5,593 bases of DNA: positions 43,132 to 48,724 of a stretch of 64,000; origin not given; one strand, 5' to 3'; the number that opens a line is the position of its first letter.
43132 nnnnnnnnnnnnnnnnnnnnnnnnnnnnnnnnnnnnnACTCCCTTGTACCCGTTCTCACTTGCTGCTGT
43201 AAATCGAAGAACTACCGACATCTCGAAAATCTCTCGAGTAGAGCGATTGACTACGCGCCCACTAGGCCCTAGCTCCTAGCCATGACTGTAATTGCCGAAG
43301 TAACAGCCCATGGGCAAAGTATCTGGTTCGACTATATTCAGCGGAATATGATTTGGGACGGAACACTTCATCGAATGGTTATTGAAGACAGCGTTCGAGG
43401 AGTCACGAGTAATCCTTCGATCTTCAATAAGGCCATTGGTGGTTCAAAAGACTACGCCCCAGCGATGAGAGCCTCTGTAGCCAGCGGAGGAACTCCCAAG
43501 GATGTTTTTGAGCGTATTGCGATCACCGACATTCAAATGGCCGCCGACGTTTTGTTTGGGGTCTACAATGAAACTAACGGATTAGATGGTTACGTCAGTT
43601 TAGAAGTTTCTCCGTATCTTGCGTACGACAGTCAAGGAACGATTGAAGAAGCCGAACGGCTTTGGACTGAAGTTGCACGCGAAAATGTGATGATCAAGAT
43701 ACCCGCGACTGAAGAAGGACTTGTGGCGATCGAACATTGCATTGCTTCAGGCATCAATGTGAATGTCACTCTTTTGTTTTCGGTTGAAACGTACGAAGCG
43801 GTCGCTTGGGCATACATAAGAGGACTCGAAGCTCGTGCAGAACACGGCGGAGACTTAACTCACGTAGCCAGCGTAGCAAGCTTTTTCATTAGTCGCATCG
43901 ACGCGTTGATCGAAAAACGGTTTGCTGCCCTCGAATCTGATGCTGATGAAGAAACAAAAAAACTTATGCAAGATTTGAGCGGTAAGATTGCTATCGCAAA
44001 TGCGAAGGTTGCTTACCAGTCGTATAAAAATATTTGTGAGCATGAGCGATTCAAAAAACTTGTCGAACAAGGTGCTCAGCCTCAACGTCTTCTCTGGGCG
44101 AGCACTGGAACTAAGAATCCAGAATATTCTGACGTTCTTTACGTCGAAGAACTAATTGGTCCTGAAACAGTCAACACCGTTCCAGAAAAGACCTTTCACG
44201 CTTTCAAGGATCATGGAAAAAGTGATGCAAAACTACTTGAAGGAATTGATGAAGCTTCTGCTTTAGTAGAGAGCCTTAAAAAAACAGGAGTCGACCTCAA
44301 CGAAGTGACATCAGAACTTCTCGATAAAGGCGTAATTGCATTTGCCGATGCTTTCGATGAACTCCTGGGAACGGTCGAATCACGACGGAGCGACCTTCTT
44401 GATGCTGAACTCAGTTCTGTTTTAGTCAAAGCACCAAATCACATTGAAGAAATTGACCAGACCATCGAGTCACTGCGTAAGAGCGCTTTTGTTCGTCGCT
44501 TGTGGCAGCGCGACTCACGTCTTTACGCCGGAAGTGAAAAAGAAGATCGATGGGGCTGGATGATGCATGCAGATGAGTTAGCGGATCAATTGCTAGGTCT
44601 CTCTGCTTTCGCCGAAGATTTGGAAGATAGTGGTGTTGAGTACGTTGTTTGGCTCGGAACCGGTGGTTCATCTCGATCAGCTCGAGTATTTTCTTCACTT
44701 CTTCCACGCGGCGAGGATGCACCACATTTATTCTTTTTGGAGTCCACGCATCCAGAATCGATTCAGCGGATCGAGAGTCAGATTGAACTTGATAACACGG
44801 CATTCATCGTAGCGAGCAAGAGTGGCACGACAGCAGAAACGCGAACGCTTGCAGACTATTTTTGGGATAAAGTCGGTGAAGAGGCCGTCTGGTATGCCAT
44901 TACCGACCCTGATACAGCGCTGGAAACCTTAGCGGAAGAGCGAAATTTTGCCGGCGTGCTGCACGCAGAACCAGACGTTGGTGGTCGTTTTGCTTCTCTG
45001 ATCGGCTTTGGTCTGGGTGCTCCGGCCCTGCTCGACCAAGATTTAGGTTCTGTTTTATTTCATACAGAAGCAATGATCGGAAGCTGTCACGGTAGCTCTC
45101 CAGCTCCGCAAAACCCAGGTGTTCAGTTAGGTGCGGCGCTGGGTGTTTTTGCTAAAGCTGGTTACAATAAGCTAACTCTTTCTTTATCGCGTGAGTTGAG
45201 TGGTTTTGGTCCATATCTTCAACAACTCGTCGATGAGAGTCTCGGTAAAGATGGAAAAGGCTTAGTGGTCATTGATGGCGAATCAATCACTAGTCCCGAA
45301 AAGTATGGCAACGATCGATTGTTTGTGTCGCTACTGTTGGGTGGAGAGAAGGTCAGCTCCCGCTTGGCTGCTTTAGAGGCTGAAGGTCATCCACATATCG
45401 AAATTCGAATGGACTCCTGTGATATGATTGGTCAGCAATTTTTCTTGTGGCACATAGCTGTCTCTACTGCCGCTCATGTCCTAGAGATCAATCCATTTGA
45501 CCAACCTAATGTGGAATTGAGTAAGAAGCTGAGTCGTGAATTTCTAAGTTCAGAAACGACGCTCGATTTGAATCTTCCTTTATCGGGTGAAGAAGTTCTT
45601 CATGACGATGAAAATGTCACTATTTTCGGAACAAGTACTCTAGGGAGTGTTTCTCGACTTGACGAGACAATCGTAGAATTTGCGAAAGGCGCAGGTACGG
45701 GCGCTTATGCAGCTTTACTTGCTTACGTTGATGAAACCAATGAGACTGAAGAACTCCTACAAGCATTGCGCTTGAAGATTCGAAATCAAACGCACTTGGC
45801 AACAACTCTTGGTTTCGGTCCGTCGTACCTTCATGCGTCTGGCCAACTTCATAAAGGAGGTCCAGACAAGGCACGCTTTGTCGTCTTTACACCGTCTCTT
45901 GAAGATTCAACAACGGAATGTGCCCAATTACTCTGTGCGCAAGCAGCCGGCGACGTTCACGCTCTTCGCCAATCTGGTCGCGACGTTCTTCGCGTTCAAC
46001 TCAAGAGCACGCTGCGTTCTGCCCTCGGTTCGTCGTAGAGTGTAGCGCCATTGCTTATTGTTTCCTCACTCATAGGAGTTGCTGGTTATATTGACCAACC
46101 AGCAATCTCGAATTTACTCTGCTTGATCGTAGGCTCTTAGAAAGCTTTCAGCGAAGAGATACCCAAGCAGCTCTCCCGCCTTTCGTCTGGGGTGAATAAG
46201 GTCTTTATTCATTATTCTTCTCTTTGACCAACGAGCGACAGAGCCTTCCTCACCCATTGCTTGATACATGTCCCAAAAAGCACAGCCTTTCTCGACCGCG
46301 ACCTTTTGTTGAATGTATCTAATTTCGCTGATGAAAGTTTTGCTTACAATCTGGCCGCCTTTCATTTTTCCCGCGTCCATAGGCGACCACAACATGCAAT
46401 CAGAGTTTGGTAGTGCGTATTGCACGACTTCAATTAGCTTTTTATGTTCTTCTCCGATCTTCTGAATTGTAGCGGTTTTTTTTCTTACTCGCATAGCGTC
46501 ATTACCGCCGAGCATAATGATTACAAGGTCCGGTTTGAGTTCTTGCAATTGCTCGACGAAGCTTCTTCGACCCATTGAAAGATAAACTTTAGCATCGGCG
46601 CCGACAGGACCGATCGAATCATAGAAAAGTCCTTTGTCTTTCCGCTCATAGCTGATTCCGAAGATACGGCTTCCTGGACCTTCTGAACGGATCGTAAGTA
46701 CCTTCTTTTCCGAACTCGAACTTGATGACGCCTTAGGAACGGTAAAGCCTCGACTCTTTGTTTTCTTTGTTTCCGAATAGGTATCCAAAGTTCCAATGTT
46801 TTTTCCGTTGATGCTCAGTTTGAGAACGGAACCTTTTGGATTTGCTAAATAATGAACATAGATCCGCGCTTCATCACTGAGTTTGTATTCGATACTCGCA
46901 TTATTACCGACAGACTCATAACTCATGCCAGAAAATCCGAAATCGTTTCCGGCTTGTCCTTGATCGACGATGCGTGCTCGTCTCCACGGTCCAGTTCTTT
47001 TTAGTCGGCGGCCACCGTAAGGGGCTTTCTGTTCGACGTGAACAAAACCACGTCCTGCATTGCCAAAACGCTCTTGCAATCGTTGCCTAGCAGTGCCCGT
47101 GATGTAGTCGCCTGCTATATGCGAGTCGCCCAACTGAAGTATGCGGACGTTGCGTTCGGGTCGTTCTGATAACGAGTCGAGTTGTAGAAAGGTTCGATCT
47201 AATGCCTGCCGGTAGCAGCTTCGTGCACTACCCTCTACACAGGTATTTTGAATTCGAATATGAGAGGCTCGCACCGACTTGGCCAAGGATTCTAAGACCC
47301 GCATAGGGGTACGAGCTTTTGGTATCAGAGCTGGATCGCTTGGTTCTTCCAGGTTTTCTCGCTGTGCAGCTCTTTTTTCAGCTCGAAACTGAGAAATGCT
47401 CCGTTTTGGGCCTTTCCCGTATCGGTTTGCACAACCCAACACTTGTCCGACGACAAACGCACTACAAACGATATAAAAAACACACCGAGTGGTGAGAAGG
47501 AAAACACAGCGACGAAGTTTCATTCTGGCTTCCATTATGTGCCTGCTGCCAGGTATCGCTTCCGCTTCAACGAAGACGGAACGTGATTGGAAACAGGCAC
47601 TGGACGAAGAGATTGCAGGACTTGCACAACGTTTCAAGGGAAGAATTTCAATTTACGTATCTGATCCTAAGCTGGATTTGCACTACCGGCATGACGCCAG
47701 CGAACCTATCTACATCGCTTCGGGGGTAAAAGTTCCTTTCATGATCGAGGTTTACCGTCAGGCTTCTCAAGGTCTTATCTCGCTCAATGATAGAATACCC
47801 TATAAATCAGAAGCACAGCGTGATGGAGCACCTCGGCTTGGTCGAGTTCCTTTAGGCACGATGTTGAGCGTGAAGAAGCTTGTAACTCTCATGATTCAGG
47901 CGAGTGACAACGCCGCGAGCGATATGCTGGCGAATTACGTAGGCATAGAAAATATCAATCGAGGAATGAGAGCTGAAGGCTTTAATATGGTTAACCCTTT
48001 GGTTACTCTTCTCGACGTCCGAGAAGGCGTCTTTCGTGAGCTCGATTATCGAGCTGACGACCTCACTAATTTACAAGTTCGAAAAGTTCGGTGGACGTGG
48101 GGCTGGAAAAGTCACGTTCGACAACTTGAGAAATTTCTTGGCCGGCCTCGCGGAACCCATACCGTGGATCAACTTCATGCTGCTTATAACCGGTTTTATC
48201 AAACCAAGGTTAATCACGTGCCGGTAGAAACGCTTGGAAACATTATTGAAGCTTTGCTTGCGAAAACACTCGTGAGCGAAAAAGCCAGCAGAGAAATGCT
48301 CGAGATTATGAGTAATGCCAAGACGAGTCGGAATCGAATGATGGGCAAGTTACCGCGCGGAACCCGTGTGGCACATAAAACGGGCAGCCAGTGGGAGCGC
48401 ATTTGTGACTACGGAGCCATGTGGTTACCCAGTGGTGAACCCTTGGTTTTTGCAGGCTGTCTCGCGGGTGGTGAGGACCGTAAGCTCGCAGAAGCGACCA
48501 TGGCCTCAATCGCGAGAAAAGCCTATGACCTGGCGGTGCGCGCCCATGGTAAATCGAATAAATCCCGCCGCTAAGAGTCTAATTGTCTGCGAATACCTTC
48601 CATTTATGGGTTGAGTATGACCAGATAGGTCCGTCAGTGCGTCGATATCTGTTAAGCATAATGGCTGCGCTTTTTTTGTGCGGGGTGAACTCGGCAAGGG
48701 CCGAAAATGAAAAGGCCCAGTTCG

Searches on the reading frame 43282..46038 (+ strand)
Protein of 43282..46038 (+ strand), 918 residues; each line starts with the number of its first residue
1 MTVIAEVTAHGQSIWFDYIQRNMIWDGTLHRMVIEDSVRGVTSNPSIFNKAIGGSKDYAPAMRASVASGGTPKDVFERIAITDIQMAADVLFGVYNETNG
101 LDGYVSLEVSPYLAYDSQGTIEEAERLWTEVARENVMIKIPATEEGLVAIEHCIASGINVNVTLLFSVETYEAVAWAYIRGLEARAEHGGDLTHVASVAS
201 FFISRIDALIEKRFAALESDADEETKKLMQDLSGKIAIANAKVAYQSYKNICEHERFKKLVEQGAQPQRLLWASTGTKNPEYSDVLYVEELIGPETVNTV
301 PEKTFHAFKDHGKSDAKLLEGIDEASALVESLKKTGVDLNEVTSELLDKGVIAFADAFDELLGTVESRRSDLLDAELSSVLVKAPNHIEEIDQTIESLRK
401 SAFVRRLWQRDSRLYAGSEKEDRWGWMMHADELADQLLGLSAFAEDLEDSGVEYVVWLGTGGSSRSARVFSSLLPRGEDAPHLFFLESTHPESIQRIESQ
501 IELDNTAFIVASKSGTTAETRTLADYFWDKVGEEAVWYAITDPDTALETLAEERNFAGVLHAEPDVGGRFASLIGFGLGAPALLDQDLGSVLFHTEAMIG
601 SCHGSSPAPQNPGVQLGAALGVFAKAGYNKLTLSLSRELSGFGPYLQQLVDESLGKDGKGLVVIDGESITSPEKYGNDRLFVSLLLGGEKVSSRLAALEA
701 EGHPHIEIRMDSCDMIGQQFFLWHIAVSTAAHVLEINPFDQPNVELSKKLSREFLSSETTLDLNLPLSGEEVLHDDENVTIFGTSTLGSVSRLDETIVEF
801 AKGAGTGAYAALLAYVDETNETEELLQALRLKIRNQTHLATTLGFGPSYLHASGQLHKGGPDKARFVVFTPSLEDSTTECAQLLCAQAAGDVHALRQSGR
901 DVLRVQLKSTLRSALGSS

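Call 11: search_protein_families(library=pfam, proteins=[window:43282-46038:+], max_evalue=0.00001)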
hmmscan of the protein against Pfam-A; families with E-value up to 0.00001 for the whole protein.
window:43282-46038:+ (918 aa): 2 families
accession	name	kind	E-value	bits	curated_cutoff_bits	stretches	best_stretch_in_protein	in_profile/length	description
PF00923.25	TAL_FSA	-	2.8e-84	283.3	27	1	14-364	1-284/285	Transaldolase/Fructose-6-phosphate aldolase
PF00342.24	PGI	-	2.2e-11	43.5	22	1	452-657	96-309/486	Phosphoglucose isomerase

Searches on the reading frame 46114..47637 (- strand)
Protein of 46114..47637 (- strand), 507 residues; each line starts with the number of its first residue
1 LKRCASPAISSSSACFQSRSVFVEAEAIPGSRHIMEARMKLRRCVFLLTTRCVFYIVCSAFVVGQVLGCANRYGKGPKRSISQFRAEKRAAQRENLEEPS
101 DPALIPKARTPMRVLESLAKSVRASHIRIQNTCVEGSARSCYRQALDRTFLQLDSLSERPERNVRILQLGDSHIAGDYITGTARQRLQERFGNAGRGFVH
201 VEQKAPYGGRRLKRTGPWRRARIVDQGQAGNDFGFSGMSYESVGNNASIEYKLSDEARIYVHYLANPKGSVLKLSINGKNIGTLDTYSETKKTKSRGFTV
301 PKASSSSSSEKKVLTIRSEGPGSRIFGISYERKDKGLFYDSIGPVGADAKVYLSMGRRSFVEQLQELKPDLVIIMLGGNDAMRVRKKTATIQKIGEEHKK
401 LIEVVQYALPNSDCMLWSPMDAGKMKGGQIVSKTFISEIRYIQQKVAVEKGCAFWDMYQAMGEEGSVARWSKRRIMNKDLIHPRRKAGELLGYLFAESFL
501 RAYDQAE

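Call 11: search_protein_families(library=pfam, proteins=[window:46114-47637:-], max_evalue=0.00001)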
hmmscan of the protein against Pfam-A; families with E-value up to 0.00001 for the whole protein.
window:46114-47637:- (507 aa): 1 family
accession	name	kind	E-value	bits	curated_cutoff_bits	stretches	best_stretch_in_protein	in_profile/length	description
PF13472.12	Lipase_GDSL_2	-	3e-10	41.3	32.9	1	361-483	55-171/178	GDSL-like Lipase/Acylhydrolase family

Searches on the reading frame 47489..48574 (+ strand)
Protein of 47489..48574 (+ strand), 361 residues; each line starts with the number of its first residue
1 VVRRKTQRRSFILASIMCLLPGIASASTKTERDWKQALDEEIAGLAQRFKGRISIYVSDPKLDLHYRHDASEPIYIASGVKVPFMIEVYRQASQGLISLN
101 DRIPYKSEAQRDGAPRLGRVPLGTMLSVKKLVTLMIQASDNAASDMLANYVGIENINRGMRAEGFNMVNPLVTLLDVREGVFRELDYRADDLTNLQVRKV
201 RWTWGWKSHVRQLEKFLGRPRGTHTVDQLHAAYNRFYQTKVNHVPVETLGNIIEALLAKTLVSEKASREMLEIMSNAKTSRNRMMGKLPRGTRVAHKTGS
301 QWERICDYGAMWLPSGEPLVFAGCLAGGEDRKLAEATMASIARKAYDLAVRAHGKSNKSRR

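Call 11: search_protein_families(library=pfam, proteins=[window:47489-48574:+], max_evalue=0.00001)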
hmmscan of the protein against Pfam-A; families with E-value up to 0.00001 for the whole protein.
window:47489-48574:+ (361 aa): 1 family
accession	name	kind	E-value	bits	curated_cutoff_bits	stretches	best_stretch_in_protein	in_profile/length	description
PF13354.11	Beta-lactamase2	-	8.1e-40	136.9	22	1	54-322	1-211/214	Beta-lactamase enzyme family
